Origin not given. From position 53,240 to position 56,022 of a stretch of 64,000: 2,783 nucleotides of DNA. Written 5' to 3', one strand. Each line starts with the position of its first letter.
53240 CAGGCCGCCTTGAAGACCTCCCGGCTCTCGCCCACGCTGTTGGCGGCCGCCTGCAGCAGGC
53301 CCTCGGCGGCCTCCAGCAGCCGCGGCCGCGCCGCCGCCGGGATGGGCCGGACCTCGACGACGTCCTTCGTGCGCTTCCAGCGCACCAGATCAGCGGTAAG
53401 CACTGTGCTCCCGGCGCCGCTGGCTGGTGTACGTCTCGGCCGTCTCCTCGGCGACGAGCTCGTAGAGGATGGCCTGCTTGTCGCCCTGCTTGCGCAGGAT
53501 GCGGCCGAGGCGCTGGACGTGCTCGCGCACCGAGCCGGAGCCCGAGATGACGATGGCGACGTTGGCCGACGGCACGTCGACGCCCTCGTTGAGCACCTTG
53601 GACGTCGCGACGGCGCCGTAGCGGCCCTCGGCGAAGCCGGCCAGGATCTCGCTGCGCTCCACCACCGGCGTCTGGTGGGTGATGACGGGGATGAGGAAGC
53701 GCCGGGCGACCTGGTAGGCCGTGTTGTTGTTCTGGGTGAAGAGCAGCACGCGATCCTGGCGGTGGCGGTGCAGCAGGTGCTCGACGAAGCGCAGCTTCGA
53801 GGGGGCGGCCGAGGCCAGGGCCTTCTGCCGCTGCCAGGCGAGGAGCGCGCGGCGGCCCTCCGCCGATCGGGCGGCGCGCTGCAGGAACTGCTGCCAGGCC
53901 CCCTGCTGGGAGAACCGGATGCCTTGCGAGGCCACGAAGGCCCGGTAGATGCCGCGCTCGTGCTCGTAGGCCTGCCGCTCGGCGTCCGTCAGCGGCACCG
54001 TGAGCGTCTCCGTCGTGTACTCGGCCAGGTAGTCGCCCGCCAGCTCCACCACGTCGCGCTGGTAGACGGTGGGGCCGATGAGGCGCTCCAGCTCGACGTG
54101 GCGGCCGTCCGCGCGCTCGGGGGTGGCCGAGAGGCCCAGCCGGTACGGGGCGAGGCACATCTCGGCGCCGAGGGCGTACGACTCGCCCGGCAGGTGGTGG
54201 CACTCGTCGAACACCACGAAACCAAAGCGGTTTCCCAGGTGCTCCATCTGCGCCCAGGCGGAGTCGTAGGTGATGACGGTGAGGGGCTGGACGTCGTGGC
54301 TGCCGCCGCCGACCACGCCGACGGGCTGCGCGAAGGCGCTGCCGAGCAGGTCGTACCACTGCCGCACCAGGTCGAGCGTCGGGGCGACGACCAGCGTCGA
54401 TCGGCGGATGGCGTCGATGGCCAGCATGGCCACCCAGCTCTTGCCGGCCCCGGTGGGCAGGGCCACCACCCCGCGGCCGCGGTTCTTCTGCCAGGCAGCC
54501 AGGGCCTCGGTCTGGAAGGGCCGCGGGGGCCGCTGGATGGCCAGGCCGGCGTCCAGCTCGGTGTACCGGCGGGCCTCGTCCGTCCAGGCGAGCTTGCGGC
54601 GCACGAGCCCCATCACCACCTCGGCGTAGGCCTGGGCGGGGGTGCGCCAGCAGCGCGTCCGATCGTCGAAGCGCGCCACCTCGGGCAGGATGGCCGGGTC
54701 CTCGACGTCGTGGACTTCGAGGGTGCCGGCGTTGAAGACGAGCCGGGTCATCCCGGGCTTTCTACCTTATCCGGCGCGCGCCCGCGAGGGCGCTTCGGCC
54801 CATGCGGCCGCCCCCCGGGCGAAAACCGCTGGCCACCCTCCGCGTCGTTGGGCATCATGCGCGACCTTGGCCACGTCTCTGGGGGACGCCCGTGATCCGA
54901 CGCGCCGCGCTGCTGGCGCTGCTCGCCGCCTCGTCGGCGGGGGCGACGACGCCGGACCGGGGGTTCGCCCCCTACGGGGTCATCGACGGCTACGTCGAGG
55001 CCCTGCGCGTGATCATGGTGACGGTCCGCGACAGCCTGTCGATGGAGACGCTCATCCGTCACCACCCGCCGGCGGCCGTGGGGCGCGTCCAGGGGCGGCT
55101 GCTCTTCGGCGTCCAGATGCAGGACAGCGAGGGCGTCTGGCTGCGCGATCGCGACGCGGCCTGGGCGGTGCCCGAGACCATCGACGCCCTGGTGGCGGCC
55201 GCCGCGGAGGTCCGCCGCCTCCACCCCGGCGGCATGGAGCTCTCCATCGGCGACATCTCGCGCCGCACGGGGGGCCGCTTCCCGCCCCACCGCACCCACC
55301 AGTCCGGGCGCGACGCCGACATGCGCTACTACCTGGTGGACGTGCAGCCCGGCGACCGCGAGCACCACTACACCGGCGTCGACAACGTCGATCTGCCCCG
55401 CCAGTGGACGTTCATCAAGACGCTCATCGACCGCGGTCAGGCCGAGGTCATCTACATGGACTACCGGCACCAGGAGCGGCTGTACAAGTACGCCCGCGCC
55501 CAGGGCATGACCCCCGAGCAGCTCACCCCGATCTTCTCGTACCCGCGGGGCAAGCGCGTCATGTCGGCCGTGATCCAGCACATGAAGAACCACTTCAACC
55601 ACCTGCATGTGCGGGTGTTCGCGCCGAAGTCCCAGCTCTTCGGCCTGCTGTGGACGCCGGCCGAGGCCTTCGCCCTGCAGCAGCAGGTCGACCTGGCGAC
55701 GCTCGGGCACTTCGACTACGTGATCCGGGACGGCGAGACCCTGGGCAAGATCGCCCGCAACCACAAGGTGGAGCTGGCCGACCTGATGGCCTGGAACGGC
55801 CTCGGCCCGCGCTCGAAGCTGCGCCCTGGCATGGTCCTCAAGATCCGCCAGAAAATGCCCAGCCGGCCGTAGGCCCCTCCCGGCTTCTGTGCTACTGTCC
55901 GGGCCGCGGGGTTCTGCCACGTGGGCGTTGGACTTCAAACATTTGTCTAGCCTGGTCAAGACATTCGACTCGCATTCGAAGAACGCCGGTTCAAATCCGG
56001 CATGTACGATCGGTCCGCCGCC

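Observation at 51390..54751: XPB-like helicase / Bax1(DUF790)-like nuclease / exonuclease III operon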

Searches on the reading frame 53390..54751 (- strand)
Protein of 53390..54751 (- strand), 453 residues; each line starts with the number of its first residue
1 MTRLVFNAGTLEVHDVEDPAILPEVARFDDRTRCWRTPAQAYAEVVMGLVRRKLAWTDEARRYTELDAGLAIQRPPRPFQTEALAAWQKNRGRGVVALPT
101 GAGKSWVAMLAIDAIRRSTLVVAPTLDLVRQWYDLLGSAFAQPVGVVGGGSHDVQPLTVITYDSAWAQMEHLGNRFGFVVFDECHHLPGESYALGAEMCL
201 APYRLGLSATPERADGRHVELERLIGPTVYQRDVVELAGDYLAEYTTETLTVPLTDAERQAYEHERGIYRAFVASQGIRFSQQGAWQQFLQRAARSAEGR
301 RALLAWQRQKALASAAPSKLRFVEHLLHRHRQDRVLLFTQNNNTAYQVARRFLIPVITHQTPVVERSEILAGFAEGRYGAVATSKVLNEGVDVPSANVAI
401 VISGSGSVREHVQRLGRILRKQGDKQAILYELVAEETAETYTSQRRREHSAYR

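Call 4: search_protein_families(library=pfam, proteins=[window:53390-54751:-], max_evalue=0.01)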
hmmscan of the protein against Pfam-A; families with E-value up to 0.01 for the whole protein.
window:53390-54751:- (453 aa): 5 families
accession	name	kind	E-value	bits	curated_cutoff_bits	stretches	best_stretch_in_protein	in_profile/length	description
PF04851.21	ResIII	-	2.7e-25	89.6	22.5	1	76-213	4-164/164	Type III restriction enzyme, res subunit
PF16203.11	ERCC3_RAD25_C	-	7.6e-23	81.5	27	1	307-448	33-183/248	ERCC3/RAD25/XPB C-terminal helicase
PF00271.37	Helicase_C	-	7e-15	55.7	23.5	1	319-421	2-109/110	Helicase conserved C-terminal domain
PF18458.6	XPB_DRD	-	1.2e-11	44.8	26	1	4-60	1-57/57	Xeroderma pigmentosum group B helicase damage recognition domain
PF00270.35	DEAD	-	7.9e-11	42.4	26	1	77-212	1-161/167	DEAD/DEAH box helicase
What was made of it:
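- On XPB helicase (archaeal type): ResIII, Helicase_C and ERCC3_RAD25_C match (call 4).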

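Call 5: search_protein_families(library=ncbifam, proteins=[window:53390-54751:-], max_evalue=0.01)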
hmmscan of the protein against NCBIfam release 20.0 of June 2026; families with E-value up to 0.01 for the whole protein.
window:53390-54751:- (453 aa): 13 families
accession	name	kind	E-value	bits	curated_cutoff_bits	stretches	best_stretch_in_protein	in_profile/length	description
NF045503.1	repair_heli_XPB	equivalog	6.2e-59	200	610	2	306-447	392-535/548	DNA repair helicase XPB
TIGR04095.1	dnd_restrict_1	equivalog_domain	9.6e-36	123.7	600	2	177-437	135-400/451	DNA phosphorothioation system restriction enzyme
TIGR00603.1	rad25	subfamily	4.2e-34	117.8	328.7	3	308-448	472-621/734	DNA repair helicase rad25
NF010337.0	PRK13766.1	equivalog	4.7e-13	48.1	610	2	320-446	354-493/781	Hef nuclease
NF053632.1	heli_RadD_YejH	equivalog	1.3e-12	46.9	720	2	78-190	5-123/573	DNA repair helicase RadD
NF003673.1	PRK05298.1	equivalog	2.8e-05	22.7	743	0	357-448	473-571/653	excinuclease ABC subunit UvrB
TIGR04121.1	DEXH_lig_assoc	equivalog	0.00013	19.9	850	0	365-426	290-351/804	ligase-associated DNA damage response DEXH box helicase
NF041063.1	DpdF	equivalog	0.00028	19.6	550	1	95-128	162-198/813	protein DpdF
NF008164.0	PRK10917.1-2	equivalog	0.00071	17.9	785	0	356-402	524-570/704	ATP-dependent DNA helicase RecG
TIGR00631.1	uvrb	equivalog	0.00075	17.8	750.1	0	345-449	461-572/658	excinuclease ABC subunit UvrB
NF010338.0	PRK13767.1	equivalog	0.0013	17.1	849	1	366-417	330-381/877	ATP-dependent helicase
TIGR00643.1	recG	equivalog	0.0025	16.6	659.4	0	354-405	485-536/629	ATP-dependent DNA helicase RecG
NF008744.0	PRK11776.1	equivalog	0.0049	15.5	524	1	312-436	222-349/460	ATP-dependent RNA helicase DbpA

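Call 6: search_protein_families(library=padloc, proteins=[window:53390-54751:-], max_evalue=0.01)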
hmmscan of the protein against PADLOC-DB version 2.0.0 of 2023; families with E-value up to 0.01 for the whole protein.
window:53390-54751:- (453 aa): 17 families
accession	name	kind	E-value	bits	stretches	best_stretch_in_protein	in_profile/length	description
PDLC02707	PbeA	-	2.8e-48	163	1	73-438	250-635/672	PbeA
PDLC02704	PbeA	-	1.4e-40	137.5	2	178-437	386-648/682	PbeA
PDLC02706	PbeA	-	1.6e-29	101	2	357-446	595-685/722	PbeA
PDLC02705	PbeA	-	3.5e-21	73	2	198-427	398-627/691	PbeA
PDLC02703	PbeA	-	1.9e-17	61.1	1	175-439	366-620/626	PbeA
PDLC03658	mREase_IV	-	7.3e-09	31.9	1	358-427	482-551/953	Type IV methyl-directed restriction enzyme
PDLC03659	mREase_IV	-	9.9e-08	28.3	2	169-224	328-384/945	Type IV methyl-directed restriction enzyme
PDLC01439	typeIV_DinG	-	8.1e-06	22.8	1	321-402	396-478/575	CAS-IV-A; associated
PDLC02862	DpdF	-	8.4e-05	18.6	1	350-429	382-461/811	DpdF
PDLC04987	PDC-S28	-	0.00012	18.6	1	80-131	41-98/846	-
PDLC03597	REase_MTase_IIG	-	0.0013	14.3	1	384-426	558-600/1646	Type IIG restriction enzyme-methyltransferase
PDLC02503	BrxHI|BrxHII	-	0.0014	15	1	364-434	285-355/698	BrxHI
PDLC01710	Cas3a1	-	0.0024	14.4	0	408-444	531-570/745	Cas3_1_CAS-I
PDLC04986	PDC-S28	-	0.0031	13.9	1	73-117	32-78/831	-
PDLC03051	REase_MTase_I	-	0.0031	12.7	1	381-426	560-605/1591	Type I restriction enzyme-methyltransferase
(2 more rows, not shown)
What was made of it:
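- The helicase core resembles PbeA (E 2.8e-48) and the TIGR04095 dnd restriction helicase (calls 5, 6).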

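Call 22: search_solved_structures(query=window:53390-54751:-, max_evalue=1e-10, show_alignments=3)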
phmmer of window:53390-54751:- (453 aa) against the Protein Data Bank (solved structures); distinct sequences matched with E-value up to 1e-10: 16.
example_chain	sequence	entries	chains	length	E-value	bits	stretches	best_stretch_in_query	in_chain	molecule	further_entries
6p66_A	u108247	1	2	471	8.1e-106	357.6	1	18-448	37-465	DNA repair protein RAD25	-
2fwr_A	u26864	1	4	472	8.2e-106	357.6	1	18-448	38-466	DNA repair protein RAD25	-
6p4f_A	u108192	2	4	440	9.6e-102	344.2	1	77-448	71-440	DNA-dependent ATPase XPBII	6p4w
5tnu_A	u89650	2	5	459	1.1e-101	344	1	77-448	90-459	DNA-dependent ATPase XPBII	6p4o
2fzl_A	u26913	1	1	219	2.1e-50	175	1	241-434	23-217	DNA repair protein RAD25, XPB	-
2fz4_A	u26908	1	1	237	1.5e-41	145.9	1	18-218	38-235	DNA repair protein RAD25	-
5fmf_1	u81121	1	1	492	1.8e-28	102.8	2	314-447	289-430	DNA REPAIR HELICASE RAD25, SSL2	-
5sva_Z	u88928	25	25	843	1.9e-27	99.4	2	314-447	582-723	DNA repair helicase RAD25 | General transcription and DNA repair factor IIH helicase subunit XPB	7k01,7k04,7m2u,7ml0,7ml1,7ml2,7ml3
5of4_A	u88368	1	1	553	4.6e-27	98.1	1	310-447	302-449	TFIIH basal transcription factor complex helicase XPB subunit,XPB,TFIIH basal transcriptio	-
8ebt_A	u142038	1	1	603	9.3e-27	97.1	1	310-447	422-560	General transcription and DNA repair factor IIH helicase subunit XPB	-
6nmi_A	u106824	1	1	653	9.8e-27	97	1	310-447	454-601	General transcription and DNA repair factor IIH helicase subunit XPB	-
8bvw_0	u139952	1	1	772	1.9e-26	96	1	309-447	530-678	General transcription and DNA repair factor IIH helicase subunit XPB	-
29vf_0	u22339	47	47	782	2e-26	96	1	309-447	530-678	General transcription and DNA repair factor IIH helicase subunit XPB | TFIIH basal transcription factor complex helicase XPB subunit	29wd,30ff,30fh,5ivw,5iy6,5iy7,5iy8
28jm_A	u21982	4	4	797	2.2e-26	95.9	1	309-447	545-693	General transcription and DNA repair factor IIH helicase subunit XPB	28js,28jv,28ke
5oqj_7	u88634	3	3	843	3.3e-26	95.3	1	314-447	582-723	DNA repair helicase RAD25 | General transcription and DNA repair factor IIH helicase subunit XPB | General transcription and DNA repair factor IIH helicase subu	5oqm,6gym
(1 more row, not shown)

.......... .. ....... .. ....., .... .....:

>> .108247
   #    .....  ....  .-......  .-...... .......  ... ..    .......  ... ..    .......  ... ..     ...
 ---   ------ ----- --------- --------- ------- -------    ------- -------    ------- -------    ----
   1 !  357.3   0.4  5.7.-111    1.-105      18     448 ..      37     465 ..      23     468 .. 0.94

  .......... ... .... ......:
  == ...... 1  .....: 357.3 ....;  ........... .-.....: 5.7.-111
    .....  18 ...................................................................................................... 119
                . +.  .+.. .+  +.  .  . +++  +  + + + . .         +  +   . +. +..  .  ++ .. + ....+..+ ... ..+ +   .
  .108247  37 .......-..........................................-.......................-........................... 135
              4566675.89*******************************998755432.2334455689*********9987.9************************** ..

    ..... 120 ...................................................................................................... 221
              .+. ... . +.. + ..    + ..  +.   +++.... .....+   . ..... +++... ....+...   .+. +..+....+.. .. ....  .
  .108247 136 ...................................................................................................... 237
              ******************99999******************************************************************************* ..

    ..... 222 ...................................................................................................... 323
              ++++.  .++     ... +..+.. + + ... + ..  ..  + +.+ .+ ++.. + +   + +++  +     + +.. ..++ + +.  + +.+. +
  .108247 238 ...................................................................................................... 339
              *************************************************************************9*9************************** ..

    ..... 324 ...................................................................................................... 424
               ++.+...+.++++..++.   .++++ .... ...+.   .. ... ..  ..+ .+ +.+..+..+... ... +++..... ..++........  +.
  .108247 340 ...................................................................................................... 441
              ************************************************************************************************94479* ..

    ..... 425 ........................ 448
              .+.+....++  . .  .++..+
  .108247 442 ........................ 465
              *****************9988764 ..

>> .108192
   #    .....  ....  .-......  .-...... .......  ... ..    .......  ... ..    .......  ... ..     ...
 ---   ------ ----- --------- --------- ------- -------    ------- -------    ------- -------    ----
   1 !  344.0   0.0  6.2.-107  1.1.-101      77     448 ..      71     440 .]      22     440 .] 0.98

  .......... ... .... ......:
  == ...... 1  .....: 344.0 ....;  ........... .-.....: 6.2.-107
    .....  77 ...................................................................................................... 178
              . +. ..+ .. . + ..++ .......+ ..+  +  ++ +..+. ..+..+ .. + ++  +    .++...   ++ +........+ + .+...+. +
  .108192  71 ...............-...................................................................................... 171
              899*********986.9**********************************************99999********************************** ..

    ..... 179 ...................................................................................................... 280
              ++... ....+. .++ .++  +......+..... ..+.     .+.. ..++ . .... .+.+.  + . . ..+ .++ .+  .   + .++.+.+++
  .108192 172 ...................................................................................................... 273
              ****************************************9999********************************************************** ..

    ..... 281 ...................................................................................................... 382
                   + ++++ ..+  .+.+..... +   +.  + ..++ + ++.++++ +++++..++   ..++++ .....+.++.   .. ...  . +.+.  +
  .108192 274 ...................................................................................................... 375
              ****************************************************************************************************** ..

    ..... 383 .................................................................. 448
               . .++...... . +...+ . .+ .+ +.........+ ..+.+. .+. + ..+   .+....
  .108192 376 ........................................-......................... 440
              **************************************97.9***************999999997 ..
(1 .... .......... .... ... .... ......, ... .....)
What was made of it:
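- On XPB helicase (archaeal type): The alignment to AfXPB is gap-free through query residues 222-323 and to StXPB2 through 179-280 (call 22).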

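Call 58: search_protein_families(library=phrogs, proteins=[window:53390-54751:-], max_evalue=0.001)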
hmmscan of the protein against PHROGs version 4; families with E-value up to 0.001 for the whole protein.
window:53390-54751:- (453 aa): 6 families
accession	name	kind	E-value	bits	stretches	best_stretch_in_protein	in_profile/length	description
phrog_16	-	DNA, RNA and nucleotide metabolism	7.1e-53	181.1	1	45-438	242-604/986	DNA helicase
phrog_62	-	DNA, RNA and nucleotide metabolism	1.1e-28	100.4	2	47-211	674-849/1881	DNA helicase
phrog_9690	-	DNA, RNA and nucleotide metabolism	1.7e-15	57.9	2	364-442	198-281/306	DNA helicase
phrog_16259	-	DNA, RNA and nucleotide metabolism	1.2e-11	45.4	1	69-187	111-236/330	DNA helicase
phrog_6819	-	DNA, RNA and nucleotide metabolism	6.3e-08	32.5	1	78-187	23-146/645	Holliday junction branch migration helicase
phrog_2488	-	DNA, RNA and nucleotide metabolism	4.4e-06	26.7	0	81-128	28-83/579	DNA helicase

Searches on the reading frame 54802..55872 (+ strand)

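Call 25: search_protein_families(library=pfam, proteins=[window:54802-55872:+], max_evalue=0.001)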
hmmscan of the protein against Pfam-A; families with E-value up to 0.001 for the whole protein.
window:54802-55872:+ (356 aa): 2 families
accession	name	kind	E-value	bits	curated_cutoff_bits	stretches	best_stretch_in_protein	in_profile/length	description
PF01476.26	LysM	-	1.8e-11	44.2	20.9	1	306-348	1-42/43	LysM domain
PF03411.18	Peptidase_M74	-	3.5e-09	37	25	1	115-277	28-188/240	Penicillin-insensitive murein endopeptidase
